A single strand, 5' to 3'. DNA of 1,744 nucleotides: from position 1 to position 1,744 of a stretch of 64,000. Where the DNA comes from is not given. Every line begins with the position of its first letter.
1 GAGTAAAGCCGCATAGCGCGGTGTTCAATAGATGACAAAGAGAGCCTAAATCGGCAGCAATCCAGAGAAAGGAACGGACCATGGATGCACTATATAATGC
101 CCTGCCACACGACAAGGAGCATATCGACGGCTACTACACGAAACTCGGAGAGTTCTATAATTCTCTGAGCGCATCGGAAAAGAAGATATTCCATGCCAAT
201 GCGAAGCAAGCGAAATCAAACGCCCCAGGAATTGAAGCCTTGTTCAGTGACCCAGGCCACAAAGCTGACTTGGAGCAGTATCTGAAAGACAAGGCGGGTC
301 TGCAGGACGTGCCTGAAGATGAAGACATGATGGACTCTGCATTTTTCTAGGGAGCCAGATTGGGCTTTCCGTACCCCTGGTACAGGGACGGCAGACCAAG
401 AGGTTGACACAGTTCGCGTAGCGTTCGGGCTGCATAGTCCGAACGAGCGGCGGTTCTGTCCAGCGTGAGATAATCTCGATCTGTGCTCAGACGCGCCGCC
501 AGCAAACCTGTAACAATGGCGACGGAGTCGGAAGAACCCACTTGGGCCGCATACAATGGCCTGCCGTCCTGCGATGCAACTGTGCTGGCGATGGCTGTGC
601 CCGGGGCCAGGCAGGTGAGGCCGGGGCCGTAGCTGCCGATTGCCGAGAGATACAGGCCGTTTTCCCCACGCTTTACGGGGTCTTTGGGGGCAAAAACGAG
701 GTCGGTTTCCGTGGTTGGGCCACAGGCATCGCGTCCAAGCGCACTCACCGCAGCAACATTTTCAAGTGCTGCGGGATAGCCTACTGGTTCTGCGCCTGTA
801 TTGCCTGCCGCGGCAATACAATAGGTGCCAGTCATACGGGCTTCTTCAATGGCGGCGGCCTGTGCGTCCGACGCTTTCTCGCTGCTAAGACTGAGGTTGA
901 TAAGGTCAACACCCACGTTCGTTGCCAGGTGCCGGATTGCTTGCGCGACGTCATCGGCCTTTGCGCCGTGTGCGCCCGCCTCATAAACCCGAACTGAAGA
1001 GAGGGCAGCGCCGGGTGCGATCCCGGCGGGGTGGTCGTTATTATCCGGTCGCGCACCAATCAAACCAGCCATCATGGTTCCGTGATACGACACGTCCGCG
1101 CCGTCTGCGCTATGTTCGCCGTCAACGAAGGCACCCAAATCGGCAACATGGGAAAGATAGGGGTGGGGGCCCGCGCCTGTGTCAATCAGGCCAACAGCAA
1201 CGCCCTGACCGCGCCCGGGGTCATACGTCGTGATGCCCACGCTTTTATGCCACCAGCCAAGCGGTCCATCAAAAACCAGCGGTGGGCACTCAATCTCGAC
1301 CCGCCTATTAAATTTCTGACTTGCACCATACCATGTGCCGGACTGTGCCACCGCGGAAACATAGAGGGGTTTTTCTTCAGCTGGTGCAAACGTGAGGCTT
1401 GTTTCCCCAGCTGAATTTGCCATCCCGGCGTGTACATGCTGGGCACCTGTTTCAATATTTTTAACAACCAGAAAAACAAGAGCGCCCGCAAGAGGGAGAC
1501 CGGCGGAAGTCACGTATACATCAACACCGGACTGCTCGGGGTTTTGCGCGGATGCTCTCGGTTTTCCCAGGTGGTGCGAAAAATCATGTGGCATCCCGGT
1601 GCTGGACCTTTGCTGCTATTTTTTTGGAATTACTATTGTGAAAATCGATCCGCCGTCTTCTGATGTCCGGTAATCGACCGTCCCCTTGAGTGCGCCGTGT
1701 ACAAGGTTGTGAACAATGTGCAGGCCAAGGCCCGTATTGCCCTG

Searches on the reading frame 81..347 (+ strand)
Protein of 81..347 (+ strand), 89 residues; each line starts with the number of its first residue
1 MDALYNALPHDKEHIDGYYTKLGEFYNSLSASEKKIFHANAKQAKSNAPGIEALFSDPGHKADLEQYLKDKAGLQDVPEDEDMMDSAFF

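Call 24: search_protein_families(library=ncbifam, proteins=[window:81-347:+], max_evalue=1)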
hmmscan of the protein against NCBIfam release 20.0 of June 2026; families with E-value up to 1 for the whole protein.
window:81-347:+ (89 aa): 0 families

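Call 25: search_protein_families(library=pfam, proteins=[window:81-347:+], max_evalue=1)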
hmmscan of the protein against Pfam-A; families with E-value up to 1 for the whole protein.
window:81-347:+ (89 aa): 5 families
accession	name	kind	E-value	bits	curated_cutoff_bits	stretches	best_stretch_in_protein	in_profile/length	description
PF00505.25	HMG_box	-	0.012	16.5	25.4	1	20-46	33-59/69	HMG (high mobility group) box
PF17315.7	FMP23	-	0.031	15.5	27.6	1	5-43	2-41/118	Found in mitochondrial proteome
PF17830.6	STI1-HOP_DP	-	0.055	13.8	29.1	1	44-84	6-47/55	STI1/HOP, DP domain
PF06628.17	Catalase-rel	-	0.098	13.3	30.1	1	16-46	5-35/65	Catalase-related immune-responsive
PF15337.11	Vasculin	-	0.15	13.4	27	0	24-48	28-52/97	Vascular protein family Vasculin-like 1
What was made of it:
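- Tried and rejected: No HMM hit (calls 24, 25).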

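Call 33: find_homologous_proteins(query=window:81-347:+, max_evalue=0.01)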
Query window:81-347:+ (89 aa): 10 proteins with E <= 0.01 among 11 candidates.
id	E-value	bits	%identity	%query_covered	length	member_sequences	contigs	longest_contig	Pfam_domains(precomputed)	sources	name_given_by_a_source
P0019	6.8e-50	185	97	100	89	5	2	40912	-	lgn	-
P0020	1.1e-43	165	87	100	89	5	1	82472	-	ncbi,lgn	-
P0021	9.2e-42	159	83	100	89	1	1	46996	-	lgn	-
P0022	1.6e-41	158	82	100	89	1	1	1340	-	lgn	-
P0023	8.9e-38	146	75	100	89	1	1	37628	-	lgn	-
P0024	3.9e-37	144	75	100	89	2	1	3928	-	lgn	-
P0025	5.1e-36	140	73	100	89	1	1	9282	-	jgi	jgi:hypothetical protein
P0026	1.6e-35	139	73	100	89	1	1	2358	-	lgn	-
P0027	3.5e-35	138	71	100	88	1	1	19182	-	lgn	-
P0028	1.6e-32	129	66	100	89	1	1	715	-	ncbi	-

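Call 35: find_encoding_contigs(protein=P0027, flank=10000, max_places=2)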
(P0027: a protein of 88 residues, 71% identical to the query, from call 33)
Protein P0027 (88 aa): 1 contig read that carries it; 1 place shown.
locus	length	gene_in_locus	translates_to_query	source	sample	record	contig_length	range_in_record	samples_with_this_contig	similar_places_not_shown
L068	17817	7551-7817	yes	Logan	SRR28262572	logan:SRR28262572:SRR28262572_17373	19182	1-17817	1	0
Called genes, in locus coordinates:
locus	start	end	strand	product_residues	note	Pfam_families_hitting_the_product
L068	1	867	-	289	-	?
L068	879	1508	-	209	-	PF02798:GST_N, PF13417:GST_N_3, PF13409:GST_N_2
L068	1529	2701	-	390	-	PF02771:Acyl-CoA_dh_N, PF02770:Acyl-CoA_dh_M, PF00441:Acyl-CoA_dh_1, PF08028:Acyl-CoA_dh_2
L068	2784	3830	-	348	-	PF12625:Arabinose_bd, PF12833:HTH_18, PF00165:HTH_AraC (weak)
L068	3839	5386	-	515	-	PF00501:AMP-binding, PF13193:AMP-binding_C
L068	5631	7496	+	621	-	PF02310:B12-binding, PF04055:Radical_SAM (weak)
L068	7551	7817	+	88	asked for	-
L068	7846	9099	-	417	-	PF00082:Peptidase_S8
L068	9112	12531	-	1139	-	PF07494:Reg_prop (faint), PF08450:SGL (faint), PF07495:Y_Y_Y, PF02518:HATPase_c, PF13581:HATPase_c_2 (weak)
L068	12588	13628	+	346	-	PF01636:APH, PF19974:TCAD9 (weak)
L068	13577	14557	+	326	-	PF17914:HopA1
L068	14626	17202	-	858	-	PF00072:Response_reg, PF24896:Receiver_CRE1 (faint), PF00512:HisKA, PF02518:HATPase_c, PF00072:Response_reg, PF01627:Hpt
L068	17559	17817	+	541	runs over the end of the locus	?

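Call 36: find_encoding_contigs(protein=P0025, flank=10000, max_places=2)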
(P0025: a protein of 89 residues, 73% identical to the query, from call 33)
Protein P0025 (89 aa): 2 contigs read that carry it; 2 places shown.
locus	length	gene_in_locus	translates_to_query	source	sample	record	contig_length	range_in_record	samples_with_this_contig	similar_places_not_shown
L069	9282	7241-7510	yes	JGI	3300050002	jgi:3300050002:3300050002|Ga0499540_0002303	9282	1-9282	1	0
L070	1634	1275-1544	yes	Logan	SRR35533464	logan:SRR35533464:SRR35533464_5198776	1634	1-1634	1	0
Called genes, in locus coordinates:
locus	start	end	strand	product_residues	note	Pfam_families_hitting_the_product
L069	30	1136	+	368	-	PF01738:DLH, PF02129:Peptidase_S15, PF20434:BD-FAE, PF12146:Hydrolase_4 (faint), PF00326:Peptidase_S9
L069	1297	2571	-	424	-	PF03929:PepSY_TM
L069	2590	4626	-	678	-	PF07715:Plug, PF00593:TonB_dep_Rec_b-barrel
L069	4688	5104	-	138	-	PF11162:DUF2946 (weak)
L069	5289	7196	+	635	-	PF02310:B12-binding, PF04055:Radical_SAM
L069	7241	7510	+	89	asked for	-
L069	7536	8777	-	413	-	PF00082:Peptidase_S8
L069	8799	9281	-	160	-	?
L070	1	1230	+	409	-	?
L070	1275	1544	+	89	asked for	-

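Call 58: predict_structure(alignment_id=A5)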
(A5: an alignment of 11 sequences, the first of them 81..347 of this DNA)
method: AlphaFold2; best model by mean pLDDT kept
length: 89 residues; sequences in the alignment: 11
mean_pLDDT: 54.2   pTM: 0.29
mean pLDDT of the five models: 54.2, 53.3, 48.9, 48.7, 48.7
residues with pLDDT >= 90: 0; 70-90: 15; 50-70: 34; < 50: 40
segments of 3 or more residues with pLDDT < 50: 1-10, 47-56, 71-89
pLDDT, mean of each block of 10 residues (from residue 1): 45 60 72 72 51 49 56 43 38
secondary structure, 60 per line:
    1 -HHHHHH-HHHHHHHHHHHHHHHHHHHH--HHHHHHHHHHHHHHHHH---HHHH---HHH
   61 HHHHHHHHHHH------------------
elements in order: H2-7 H9-28 H31-47 H51-54 H58-71
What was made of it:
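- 81..350 (+): 89-aa ORF, the candidate precursor peptide. It has a predicted helical leader (about residues 2-71) and an acidic tail ending ................. Ser86 is the proposed dehydration site. It contains no Cys. The AF2 model is of low confidence, pLDDT 54 (call 58).
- The AF2 model of the peptide is of low confidence (call 58). The N-terminal 70 residues are predicted helical (call 58).
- Tried and rejected: AF2 of the 89-aa peptide. pLDDT 54, so it was used only as a weak hint and no fold search was run on it (call 58).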

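Call 59: search_protein_representatives(alignment_id=A5)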
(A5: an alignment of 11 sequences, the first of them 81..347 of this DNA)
Query: 11 sequences, 89 profile positions. Proteins with E-value up to 0.001 (for the whole library): 3; up to 1e-10: 2; up to 1e-30: 1. The best 3 are listed.
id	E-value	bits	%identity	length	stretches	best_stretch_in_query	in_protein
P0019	2.5e-49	181.7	-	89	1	1-89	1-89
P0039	9.3e-12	61.3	-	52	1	42-89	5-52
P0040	7.8e-07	45.5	-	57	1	37-88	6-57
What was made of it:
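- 81..350 (+): The family is tiny: 11 clusters in 5.8e9 proteins and 3 representatives in 1.84e9 (calls 33, 59).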

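Call 61: find_encoding_contigs(protein=P0040, flank=10000, max_places=2)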
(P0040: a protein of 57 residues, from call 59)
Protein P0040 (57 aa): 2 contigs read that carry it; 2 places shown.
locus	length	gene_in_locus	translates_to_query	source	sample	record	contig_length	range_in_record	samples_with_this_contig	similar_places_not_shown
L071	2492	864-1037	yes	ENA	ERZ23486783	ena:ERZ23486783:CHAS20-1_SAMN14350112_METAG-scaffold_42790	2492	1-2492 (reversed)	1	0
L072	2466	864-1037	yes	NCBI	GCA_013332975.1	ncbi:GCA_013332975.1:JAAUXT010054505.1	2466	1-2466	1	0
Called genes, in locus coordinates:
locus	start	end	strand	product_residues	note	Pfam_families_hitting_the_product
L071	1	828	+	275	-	?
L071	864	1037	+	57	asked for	-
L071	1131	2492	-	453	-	?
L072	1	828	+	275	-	?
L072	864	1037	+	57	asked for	-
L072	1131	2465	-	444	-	?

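Call 65: find_encoding_contigs(protein=P0039, flank=10000, max_places=3)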
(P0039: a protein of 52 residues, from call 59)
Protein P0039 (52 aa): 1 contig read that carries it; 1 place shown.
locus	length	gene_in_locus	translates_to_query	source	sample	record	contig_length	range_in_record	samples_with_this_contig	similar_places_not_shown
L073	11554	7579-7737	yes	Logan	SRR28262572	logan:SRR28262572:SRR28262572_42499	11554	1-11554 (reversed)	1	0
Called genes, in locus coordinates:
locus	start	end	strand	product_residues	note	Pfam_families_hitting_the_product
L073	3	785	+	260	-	?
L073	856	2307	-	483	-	PF07690:MFS_1, PF13347:MFS_2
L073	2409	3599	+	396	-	PF00355:Rieske, PF00848:Ring_hydroxyl_A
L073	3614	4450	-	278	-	-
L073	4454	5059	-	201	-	-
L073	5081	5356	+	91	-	-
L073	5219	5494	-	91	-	-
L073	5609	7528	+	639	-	PF02310:B12-binding, PF04055:Radical_SAM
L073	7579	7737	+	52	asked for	-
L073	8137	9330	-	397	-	PF00082:Peptidase_S8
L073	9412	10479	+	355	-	PF01636:APH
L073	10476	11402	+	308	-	PF17914:HopA1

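Call 75: find_related_loci(query=A5, collection=metagenome_contigs, flank=10000)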
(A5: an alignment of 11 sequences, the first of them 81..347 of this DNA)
Query A5 (89 aa) in metagenome_contigs; peptide patterns used: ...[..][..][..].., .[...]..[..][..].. (x = any residue, [..] = any of these).
250 stretches matched a pattern; 2 encode a relative of the query (tblastn E <= 1e-3); 2 distinct loci.
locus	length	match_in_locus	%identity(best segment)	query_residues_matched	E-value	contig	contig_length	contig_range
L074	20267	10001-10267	87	1-89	1e-49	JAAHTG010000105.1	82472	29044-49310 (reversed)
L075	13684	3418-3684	70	1-89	4e-41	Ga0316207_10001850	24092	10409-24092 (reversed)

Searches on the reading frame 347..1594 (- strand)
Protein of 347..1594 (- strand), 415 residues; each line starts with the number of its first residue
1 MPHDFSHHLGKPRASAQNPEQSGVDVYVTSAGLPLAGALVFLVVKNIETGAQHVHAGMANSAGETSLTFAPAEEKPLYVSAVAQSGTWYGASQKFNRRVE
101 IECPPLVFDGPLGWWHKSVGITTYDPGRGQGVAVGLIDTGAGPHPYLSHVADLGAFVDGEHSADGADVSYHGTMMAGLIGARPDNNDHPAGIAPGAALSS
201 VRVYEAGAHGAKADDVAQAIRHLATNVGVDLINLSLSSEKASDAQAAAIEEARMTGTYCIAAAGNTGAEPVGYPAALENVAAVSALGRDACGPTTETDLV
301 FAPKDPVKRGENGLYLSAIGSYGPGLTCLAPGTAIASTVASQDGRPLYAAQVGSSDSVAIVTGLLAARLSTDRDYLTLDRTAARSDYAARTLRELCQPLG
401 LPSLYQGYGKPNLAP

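Call 5: search_protein_families(library=pfam, proteins=[window:347-1594:-], max_evalue=0.1)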
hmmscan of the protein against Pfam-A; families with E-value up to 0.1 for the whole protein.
window:347-1594:- (415 aa): 1 family
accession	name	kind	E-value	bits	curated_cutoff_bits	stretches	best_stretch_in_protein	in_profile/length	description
PF00082.27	Peptidase_S8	-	2e-28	100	21.8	1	129-376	1-260/288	Subtilase family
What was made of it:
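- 347..1594 (-): S8 subtilisin-like peptidase (415 aa), the proposed leader peptidase. Reading the sequence directly suggests no signal peptide and no I9 propeptide (neither was run through a dedicated predictor). It has an N-terminal domain of about 125 aa. Pfam Peptidase_S8 at 2e-28 (call 5).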

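Call 6: search_protein_families(library=ncbifam, proteins=[window:347-1594:-], max_evalue=0.1)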
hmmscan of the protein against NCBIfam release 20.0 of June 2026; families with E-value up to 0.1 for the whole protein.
window:347-1594:- (415 aa): 6 families
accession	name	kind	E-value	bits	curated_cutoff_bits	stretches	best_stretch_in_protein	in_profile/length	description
TIGR03921.1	T7SS_mycosin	equivalog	1.2e-28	100.3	278.75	1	127-289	10-185/353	type VII secretion-associated serine protease mycosin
NF049966.1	QH_SP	equivalog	3.8e-16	59.1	165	1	134-285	2-142/219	subtilisin-like serine protease QhpE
NF033595.1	denti_PrtP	equivalog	4.5e-06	25.6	300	1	232-285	342-395/606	dentilisin complex serine proteinase subunit PrtP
TIGR03895.1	protease_PatA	subfamily_domain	8.3e-06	24.8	421.05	1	171-288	1-121/606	PatA/PatG family cyanobactin maturation protease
NF040553.1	SGO_0316_fam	subfamily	0.013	13.1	1400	1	166-267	355-465/1486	SGO_0316/SGO_0317 family LPXTG-anchored serine peptidase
NF042956.1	IteS_antiphage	equivalog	0.02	13.2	900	1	134-245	259-367/747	S8 family anti-phage peptidase IteS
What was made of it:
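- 347..1594 (-): NCBIfam gives mycosin, QhpE and PatA/G-like hits below cutoff (call 6).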

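Call 8: search_protein_families(library=padloc, proteins=[window:347-1594:-], max_evalue=0.1)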
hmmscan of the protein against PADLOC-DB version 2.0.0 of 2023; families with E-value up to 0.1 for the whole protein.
window:347-1594:- (415 aa): 2 families
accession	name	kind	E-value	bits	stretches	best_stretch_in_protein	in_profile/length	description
PDLC02197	IetS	-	0.00028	17.3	1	132-269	259-399/749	-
PDLC02198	IetS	-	0.0032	13.5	1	132-239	254-365/795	-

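Call 80: search_solved_structures(query=window:347-1591:-, max_evalue=0.00001)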
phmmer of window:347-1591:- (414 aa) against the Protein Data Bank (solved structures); distinct sequences matched with E-value up to 0.00001: 86 (the best 60 are shown).
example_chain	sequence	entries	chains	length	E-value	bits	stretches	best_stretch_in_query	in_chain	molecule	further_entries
1c9m_A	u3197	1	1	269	1.4e-16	64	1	127-286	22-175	SERINE PROTEASE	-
1st3_A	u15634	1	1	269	1.5e-16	63.9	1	127-286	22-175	SUBTILISIN BL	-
1dbi_A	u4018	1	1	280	1.8e-16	63.6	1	129-286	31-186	AK.1 SERINE PROTEASE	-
1q5p_A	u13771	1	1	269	3e-16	62.9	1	127-286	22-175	Serine protease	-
1ah2_A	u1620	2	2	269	5.2e-16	62.1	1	127-286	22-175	SERINE PROTEASE PB92 | SUBTILISIN SAVINASE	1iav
1mpt_A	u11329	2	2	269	5.4e-16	62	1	127-286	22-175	M-PROTEASE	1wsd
1gci_A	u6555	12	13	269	5.8e-16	61.9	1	127-286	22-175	SUBTILISIN | Subtilisin Savinase | SAVINASE (TM)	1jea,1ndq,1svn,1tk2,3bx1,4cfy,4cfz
1ndu_A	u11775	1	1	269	5.9e-16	61.9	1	127-286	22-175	Subtilisin Savinase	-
5arb_A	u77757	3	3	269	5.9e-16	61.9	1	127-286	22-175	SUBTILISIN SAVINASE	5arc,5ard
1c9j_A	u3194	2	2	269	3.9e-15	59.2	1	127-286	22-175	SERINE PROTEASE | Subtilisin Savinase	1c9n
1bh6_A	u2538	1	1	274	8.5e-15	58.1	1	127-286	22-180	SUBTILISIN DY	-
3qtl_A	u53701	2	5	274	2.3e-14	56.7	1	127-287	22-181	Subtilisin-like serin protease | KerA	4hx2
4gi3_A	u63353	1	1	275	2.3e-14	56.7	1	127-287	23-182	KerA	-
1c3l_A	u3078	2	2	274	2.4e-14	56.6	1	127-287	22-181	SUBTILISIN-CARLSBERG | Subtilisin Carlsberg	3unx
1sel_A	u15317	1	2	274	3.1e-14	56.2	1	127-287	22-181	SELENOSUBTILISIN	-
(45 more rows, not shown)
